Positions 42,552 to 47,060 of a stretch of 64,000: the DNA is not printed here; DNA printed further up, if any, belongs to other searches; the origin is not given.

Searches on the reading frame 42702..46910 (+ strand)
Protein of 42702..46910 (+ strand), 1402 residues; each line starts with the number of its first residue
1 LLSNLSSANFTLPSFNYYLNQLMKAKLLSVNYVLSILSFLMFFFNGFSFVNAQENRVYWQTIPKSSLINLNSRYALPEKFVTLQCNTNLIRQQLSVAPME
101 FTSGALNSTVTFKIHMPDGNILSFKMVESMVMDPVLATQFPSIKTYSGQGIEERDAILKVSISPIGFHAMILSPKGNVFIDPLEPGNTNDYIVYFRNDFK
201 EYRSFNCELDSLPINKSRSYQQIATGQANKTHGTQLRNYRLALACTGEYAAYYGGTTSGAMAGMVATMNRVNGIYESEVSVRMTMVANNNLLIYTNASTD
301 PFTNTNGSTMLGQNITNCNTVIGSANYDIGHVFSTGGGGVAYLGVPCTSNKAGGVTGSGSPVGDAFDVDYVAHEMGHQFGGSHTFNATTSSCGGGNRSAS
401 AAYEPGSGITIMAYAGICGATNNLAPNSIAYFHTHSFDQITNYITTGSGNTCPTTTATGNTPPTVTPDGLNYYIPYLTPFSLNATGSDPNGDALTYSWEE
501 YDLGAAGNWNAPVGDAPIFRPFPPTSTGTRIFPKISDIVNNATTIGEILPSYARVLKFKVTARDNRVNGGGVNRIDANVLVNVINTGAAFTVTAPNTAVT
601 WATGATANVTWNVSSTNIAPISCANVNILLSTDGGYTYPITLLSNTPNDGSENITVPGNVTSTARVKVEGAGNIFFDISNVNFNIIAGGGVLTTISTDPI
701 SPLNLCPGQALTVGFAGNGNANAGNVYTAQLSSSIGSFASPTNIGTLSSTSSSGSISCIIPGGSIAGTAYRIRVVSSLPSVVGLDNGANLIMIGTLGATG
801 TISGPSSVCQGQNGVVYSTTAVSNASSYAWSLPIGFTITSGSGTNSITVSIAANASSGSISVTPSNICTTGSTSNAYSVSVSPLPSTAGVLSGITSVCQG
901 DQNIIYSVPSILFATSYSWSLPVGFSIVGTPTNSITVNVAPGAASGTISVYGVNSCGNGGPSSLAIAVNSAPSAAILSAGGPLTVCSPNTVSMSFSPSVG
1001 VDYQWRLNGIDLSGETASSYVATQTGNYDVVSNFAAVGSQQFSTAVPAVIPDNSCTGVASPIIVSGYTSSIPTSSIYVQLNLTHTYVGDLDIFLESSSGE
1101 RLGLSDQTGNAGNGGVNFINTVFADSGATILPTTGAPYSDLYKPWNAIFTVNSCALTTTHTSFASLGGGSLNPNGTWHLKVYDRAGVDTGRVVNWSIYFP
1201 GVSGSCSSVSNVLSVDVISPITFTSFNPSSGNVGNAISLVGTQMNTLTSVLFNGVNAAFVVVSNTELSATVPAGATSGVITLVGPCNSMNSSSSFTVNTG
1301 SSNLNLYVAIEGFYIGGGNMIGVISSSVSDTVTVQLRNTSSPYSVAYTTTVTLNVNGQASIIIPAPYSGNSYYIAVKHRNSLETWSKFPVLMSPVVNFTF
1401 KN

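Call 51: search_protein_families(library=pfam, proteins=[window:42702-46910:+], max_evalue=0.0001)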
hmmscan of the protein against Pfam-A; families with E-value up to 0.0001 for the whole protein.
window:42702-46910:+ (1402 aa): 6 families
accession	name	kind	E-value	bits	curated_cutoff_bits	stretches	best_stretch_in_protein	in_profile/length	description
PF19408.5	PKD_6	-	6.8e-36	122.9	25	2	799-876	5-79/82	PKD-like domain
PF13583.11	Reprolysin_4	-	7.9e-32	111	22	1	237-442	3-201/203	Metallo-peptidase family M12B Reprolysin-like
PF13688.12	Reprolysin_5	-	5.2e-29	102.3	27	1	236-422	2-194/196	Metallo-peptidase family M12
PF13582.12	Reprolysin_3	-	1.2e-27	97.3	22.4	1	262-384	2-123/123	Metallo-peptidase family M12B Reprolysin-like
PF13574.12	Reprolysin_2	-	3e-23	83.1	27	1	262-428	6-185/195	Metallo-peptidase family M12B Reprolysin-like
PF01483.27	P_proprotein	-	7.7e-10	39.2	21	0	1075-1112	3-40/86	Proprotein convertase P-domain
